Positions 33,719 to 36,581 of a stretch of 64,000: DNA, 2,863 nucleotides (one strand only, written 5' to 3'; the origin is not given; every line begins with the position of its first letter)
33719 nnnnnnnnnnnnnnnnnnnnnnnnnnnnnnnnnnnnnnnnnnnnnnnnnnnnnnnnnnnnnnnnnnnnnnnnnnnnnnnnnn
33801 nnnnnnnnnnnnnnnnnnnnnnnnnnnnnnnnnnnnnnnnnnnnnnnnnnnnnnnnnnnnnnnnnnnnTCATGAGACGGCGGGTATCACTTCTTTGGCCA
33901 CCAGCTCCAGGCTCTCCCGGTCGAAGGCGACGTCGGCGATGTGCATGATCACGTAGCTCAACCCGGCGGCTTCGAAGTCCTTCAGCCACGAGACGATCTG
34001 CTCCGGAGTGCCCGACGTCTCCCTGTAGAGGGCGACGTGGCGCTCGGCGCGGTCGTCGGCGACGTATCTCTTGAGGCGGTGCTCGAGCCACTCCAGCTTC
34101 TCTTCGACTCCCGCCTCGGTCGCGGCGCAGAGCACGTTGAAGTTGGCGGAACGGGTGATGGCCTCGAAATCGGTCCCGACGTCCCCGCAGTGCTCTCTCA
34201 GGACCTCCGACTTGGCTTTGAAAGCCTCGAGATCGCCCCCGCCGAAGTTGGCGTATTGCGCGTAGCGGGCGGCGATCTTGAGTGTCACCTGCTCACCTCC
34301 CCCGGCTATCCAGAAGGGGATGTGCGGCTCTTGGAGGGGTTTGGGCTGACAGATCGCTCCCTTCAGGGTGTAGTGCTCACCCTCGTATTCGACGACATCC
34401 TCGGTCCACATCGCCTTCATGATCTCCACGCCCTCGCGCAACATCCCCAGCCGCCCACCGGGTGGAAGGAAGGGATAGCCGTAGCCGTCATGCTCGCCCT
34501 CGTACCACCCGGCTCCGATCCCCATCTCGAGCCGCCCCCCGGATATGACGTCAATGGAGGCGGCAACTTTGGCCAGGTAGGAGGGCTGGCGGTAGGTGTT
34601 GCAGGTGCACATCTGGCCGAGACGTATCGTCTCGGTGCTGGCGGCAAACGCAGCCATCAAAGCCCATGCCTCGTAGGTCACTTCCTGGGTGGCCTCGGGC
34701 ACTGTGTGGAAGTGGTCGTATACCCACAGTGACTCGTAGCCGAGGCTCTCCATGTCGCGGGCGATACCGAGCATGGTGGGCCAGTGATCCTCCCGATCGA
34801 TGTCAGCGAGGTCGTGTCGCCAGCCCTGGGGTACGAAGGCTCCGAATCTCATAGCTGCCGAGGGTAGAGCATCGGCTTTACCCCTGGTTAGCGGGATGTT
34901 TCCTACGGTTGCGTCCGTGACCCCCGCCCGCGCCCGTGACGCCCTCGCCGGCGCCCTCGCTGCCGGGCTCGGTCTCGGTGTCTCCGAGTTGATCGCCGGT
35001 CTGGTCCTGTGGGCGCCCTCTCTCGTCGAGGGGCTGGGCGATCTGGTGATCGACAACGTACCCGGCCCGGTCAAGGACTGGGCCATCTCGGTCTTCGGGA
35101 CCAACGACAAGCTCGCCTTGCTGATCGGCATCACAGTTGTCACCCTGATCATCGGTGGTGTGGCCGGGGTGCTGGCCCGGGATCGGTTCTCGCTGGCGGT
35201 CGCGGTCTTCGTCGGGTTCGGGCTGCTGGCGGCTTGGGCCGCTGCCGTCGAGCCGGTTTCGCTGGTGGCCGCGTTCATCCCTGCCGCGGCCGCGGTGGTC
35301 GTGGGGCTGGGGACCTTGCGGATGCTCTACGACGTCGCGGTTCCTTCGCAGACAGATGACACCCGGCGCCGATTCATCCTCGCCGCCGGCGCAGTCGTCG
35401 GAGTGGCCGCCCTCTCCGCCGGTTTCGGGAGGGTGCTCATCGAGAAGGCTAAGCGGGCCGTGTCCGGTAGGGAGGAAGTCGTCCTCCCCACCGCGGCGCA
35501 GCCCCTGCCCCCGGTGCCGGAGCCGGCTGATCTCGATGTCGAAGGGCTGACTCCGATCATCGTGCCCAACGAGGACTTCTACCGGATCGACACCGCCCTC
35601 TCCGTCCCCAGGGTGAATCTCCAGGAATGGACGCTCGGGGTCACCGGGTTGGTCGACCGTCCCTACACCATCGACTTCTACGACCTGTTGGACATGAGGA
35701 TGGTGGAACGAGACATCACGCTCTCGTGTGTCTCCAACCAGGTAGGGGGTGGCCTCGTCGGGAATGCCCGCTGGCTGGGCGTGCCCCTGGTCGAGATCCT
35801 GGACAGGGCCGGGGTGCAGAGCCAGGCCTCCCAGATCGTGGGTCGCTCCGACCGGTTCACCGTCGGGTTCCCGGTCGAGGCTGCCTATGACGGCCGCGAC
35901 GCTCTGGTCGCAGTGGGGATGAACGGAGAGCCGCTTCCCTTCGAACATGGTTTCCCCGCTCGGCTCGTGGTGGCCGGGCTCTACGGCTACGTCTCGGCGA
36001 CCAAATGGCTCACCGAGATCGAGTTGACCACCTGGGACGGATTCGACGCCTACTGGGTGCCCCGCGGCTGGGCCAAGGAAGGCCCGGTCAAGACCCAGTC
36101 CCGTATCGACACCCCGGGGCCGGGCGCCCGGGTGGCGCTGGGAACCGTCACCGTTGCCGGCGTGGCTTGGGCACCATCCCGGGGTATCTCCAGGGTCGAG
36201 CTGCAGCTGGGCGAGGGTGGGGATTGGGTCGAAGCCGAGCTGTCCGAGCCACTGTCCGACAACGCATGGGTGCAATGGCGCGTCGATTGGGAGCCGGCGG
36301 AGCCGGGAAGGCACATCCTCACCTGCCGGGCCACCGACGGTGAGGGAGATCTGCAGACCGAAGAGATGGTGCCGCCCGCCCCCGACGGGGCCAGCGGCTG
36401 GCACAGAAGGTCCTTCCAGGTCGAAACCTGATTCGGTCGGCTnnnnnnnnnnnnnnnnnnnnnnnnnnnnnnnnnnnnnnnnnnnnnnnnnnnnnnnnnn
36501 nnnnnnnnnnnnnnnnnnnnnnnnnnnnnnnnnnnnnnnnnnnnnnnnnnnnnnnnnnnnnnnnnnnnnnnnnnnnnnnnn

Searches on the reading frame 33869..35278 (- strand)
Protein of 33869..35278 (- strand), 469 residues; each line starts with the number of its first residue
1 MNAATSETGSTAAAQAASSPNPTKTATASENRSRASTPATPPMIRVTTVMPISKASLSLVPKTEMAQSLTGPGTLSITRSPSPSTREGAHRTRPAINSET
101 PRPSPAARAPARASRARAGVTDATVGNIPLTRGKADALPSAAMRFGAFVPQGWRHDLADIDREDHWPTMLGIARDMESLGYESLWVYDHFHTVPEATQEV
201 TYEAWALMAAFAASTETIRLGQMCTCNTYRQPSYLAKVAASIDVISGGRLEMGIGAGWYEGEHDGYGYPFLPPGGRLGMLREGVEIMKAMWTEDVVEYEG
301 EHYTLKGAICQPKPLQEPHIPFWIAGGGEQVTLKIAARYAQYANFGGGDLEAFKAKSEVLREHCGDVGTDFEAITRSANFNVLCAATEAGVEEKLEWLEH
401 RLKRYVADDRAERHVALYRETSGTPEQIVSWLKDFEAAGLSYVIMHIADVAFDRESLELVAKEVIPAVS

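Call 12: search_protein_families(library=ncbifam, proteins=[window:33869-35278:-], max_evalue=1e-10)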
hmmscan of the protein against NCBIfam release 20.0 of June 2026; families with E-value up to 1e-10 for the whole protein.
window:33869-35278:- (469 aa): 20 families
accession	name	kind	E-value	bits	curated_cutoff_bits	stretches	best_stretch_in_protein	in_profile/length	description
TIGR03560.1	F420_Rv1855c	subfamily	1.7e-82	276.6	231.4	1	160-378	6-226/227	TIGR03560 family F420-dependent LLM class oxidoreductase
TIGR03619.1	F420_Rv2161c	subfamily_domain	3.7e-46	157.7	166.9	1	172-392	3-218/247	TIGR03619 family F420-dependent LLM class oxidoreductase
TIGR03856.1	F420_MSMEG_2906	subfamily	4.9e-44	150.7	243.7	1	169-382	18-212/249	LLM class F420-dependent oxidoreductase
TIGR03621.1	F420_MSMEG_2516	subfamily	1.5e-37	129.4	213.15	1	169-448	16-282/295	TIGR03621 family F420-dependent LLM class oxidoreductase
TIGR04021.1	LLM_DMSO2_sfnG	equivalog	3.6e-29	102.2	382.95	1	172-396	33-250/350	dimethylsulfone monooxygenase SfnG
TIGR03557.1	F420_G6P_family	subfamily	5.4e-26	91.5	210.4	1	170-340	16-182/316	TIGR03557 family F420-dependent LLM class oxidoreductase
TIGR03571.1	lucif_BA3436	subfamily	2.2e-25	89.5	303.9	1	142-340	10-202/304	TIGR03571 family LLM class oxidoreductase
TIGR03555.1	F420_mer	equivalog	9.3e-20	71.3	348.7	1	176-378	21-208/325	5,10-methylenetetrahydromethanopterin reductase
TIGR03860.1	FMN_nitrolo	subfamily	8.8e-18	64.3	279.7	0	148-291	10-160/422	NtaA/DmoA family FMN-dependent monooxygenase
TIGR03554.1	F420_G6P_DH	equivalog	2.9e-17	62.7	420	1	172-339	21-186/331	glucose-6-phosphate dehydrogenase (coenzyme-F420)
NF002619.0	PRK02271.1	equivalog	5.1e-16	58.9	276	1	172-378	19-209/329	5,10-methylenetetrahydromethanopterin reductase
TIGR03612.1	RutA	equivalog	7.6e-16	58.5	498.3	1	200-373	63-237/355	pyrimidine utilization protein A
TIGR03559.1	F420_Rv3520c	subfamily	1.1e-15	57.5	335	1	174-305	20-139/325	LLM class F420-dependent oxidoreductase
TIGR03565.1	alk_sulf_monoox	equivalog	7.2e-15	54.9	518.2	1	170-371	30-219/346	FMNH2-dependent alkanesulfonate monooxygenase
NF001939.1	PRK00719.1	subfamily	9.7e-14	50.9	510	1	197-369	48-217/373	alkanesulfonate monooxygenase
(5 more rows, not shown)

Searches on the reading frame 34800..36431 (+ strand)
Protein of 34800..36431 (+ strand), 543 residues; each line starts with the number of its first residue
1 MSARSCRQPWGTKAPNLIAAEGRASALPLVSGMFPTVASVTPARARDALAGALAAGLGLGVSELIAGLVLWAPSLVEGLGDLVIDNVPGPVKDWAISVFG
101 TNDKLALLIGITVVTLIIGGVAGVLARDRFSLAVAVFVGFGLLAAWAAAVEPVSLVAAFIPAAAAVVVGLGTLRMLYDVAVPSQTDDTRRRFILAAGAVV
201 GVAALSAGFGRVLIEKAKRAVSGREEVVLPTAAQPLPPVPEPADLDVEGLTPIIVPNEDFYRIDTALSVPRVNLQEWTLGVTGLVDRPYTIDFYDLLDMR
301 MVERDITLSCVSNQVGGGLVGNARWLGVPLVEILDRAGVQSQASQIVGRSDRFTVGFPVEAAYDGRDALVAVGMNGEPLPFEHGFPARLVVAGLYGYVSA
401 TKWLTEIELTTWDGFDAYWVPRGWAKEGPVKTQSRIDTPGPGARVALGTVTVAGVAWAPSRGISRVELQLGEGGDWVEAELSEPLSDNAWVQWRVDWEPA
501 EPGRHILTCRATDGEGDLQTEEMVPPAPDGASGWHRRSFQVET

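Call 12: search_protein_families(library=ncbifam, proteins=[window:34800-36431:+], max_evalue=1e-10)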
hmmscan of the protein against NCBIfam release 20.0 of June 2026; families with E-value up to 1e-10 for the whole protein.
window:34800-36431:+ (543 aa): 4 families
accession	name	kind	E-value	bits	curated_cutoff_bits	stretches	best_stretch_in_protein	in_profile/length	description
TIGR04555.1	sulfite_DH_soxC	equivalog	2.2e-33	115.8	420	1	249-521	82-375/408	sulfite dehydrogenase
NF052245.1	SorA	equivalog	2.8e-33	115.2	600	1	253-522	69-376/396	SorA family sulfite dehydrogenase catalytic subunit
NF052247.1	SorT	equivalog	1.1e-19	70.5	570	1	364-541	198-385/387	SorT family sulfite dehydrogenase catalytic subunit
NF003767.0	PRK05363.1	equivalog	8.1e-12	45.1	207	0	266-345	90-165/320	protein-methionine-sulfoxide reductase catalytic subunit MsrP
